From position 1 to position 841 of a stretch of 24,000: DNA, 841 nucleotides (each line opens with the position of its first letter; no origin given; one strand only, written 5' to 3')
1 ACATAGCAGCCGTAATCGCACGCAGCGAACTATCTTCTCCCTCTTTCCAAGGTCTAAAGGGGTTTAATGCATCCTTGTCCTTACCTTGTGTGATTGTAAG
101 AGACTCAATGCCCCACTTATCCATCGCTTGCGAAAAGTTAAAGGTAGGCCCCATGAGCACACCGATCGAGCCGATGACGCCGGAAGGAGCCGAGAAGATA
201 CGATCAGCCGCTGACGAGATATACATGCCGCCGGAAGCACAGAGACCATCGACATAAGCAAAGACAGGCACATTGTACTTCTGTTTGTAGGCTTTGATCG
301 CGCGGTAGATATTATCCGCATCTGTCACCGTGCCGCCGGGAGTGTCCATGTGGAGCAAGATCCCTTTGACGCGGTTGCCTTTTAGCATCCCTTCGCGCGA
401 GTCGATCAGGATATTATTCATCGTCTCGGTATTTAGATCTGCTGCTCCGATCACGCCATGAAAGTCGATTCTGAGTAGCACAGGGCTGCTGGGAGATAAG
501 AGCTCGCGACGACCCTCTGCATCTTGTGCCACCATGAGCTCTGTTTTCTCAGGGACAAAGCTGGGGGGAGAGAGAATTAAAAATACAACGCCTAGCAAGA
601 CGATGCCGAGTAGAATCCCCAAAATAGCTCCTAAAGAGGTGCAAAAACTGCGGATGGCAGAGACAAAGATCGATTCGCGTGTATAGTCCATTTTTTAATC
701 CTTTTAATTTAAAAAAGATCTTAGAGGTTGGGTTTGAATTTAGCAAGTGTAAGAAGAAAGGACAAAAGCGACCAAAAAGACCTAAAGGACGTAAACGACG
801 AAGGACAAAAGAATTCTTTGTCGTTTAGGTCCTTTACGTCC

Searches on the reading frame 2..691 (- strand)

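Call 81: search_protein_families(library=pfam, proteins=[window:2-691:-], max_evalue=0.1)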
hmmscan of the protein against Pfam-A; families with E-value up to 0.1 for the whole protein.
window:2-691:- (230 aa): 5 families
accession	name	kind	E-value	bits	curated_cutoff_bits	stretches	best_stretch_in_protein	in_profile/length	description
PF01343.23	Peptidase_S49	-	3.2e-20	73.1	24.9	1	137-221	3-86/154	Peptidase family S49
PF25145.1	NfeD1b_N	-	7.6e-11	42.4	40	1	106-179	29-98/189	NfeD1b, N-terminal domain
PF01972.22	SDH_protease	-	1.6e-05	24.5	31.3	1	95-177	74-156/286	ClpP-like SDH-type serine proteinase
PF00574.28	CLP_protease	-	5.6e-05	23.5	20.2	1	106-164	44-98/182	Clp protease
PF00378.25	ECH_1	-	0.026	14.3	27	1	137-181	85-129/251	Enoyl-CoA hydratase/isomerase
